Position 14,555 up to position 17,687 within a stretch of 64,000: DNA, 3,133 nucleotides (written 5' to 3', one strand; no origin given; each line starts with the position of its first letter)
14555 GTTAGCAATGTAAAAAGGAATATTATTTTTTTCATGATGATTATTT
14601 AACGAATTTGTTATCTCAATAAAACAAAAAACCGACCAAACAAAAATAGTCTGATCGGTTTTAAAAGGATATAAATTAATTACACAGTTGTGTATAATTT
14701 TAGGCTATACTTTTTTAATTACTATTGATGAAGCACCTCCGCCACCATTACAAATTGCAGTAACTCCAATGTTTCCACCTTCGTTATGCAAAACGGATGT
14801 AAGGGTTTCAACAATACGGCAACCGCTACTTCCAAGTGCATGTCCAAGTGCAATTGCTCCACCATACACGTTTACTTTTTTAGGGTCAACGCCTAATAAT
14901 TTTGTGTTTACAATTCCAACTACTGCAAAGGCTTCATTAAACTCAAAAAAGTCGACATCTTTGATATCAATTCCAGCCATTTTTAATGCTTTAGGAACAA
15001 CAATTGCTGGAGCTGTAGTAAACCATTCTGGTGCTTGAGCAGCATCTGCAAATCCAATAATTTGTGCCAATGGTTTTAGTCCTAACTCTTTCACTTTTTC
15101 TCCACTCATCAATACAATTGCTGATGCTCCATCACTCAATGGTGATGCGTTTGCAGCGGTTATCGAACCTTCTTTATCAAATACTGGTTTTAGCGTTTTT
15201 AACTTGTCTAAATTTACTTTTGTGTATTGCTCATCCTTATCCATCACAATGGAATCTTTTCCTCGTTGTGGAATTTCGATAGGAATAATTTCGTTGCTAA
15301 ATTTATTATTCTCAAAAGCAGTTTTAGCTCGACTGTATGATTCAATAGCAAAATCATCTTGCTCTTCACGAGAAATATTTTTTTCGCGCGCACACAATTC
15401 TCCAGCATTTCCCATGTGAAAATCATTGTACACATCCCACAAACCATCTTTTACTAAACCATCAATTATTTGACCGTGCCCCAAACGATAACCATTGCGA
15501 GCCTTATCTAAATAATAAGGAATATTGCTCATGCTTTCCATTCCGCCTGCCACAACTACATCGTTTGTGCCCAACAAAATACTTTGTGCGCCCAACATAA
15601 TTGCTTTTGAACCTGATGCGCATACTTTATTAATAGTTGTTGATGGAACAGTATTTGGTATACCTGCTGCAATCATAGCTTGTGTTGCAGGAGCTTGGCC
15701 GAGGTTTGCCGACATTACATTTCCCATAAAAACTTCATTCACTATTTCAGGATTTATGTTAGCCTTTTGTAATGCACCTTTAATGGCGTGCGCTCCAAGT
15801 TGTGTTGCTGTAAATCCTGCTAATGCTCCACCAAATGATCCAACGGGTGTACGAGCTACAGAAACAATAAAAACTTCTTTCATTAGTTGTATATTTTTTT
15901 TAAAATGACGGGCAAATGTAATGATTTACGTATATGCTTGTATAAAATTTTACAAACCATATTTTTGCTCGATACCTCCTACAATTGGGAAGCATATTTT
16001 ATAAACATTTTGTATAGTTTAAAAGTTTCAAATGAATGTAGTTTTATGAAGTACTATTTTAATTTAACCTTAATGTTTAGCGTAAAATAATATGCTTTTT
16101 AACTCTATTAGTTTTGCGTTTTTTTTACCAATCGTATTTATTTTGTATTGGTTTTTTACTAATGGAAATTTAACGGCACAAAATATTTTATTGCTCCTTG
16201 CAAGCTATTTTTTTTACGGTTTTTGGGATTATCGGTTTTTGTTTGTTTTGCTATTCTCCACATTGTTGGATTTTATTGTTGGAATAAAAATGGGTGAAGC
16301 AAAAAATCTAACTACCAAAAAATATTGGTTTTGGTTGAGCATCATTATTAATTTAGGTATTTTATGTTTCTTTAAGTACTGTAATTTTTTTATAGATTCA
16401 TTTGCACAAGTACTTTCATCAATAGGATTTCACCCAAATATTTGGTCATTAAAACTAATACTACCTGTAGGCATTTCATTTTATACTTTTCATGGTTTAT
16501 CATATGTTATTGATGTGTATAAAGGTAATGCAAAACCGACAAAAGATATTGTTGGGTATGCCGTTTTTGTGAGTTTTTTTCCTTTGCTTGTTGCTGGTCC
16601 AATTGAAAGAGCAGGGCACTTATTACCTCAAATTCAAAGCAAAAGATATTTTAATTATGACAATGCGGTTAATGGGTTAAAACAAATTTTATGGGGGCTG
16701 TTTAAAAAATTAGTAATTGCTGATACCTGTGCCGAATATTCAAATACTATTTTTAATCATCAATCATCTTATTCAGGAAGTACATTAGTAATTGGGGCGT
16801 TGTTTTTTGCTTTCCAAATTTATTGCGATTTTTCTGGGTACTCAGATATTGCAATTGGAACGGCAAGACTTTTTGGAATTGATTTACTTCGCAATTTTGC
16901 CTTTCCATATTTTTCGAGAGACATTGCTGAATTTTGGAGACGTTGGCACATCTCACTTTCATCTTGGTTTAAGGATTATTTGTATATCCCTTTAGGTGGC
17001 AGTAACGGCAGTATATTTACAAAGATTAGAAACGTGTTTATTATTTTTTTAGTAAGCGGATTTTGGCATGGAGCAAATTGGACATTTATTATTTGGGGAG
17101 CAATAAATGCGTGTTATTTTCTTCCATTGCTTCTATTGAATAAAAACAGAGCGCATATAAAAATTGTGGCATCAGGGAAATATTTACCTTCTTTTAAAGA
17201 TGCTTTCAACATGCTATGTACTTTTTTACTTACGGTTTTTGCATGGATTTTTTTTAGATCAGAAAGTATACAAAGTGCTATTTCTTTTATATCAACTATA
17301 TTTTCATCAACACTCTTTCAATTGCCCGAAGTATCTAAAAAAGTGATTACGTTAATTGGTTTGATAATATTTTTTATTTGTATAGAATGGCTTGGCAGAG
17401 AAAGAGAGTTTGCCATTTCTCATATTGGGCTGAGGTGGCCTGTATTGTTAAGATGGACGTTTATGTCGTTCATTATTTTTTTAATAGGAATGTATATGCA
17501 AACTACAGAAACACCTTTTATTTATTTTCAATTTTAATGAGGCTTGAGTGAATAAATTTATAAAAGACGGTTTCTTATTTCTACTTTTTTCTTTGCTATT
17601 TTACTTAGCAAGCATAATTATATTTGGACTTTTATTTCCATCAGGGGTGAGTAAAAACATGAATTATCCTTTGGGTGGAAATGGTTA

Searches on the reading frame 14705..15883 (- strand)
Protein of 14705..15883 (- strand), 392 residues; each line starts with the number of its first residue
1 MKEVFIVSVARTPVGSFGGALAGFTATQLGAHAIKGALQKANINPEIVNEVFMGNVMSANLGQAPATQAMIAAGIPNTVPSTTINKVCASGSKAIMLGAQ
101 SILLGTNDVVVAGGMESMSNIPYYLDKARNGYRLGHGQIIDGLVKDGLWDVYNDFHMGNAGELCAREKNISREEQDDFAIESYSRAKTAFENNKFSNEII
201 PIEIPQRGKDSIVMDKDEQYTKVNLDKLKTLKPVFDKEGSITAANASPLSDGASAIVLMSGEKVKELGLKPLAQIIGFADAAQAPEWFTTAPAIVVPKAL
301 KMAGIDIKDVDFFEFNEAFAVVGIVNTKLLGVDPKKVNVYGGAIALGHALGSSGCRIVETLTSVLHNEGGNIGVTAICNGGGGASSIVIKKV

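Call 13: search_protein_families(library=pfam, proteins=[window:14705-15883:-])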
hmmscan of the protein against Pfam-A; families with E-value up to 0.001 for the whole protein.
window:14705-15883:- (392 aa): 4 families
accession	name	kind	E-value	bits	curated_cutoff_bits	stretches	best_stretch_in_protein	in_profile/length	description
PF00108.29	Thiolase_N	-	6.9e-96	321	26.4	1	4-261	1-259/260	Thiolase, N-terminal domain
PF02803.24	Thiolase_C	-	3e-43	146.8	27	1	269-391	1-123/123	Thiolase, C-terminal domain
PF22691.2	Thiolase_C_1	-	6.2e-06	26.4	28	1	282-332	10-60/144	Thiolase C-terminal domain-like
PF00109.32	ketoacyl-synt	-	8.1e-05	22.8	20.8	1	77-119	163-205/252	Beta-ketoacyl synthase, N-terminal domain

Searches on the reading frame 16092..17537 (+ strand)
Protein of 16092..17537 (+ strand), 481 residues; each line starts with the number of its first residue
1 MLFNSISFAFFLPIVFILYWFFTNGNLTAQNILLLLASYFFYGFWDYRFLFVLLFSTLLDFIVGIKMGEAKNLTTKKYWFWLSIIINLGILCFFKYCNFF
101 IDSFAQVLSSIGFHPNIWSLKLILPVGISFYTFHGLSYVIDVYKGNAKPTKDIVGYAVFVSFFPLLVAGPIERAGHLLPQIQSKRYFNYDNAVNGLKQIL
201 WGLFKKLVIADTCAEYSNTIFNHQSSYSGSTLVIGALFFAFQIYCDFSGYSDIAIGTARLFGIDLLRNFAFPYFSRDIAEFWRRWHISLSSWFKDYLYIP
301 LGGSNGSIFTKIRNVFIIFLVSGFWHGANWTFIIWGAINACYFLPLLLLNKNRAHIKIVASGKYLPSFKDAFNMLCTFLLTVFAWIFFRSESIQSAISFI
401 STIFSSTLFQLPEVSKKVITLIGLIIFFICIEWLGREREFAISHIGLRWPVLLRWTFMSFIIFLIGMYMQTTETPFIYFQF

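Call 13: search_protein_families(library=pfam, proteins=[window:16092-17537:+])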
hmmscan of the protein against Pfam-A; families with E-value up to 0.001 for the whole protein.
window:16092-17537:+ (481 aa): 2 families
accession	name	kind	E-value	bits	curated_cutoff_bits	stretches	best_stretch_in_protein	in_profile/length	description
PF03062.24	MBOAT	-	1.6e-28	100.4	27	1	153-375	81-323/337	MBOAT, membrane-bound O-acyltransferase family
PF13813.11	MBOAT_2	-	0.00031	21.4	25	1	277-328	13-66/85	Membrane bound O-acyl transferase family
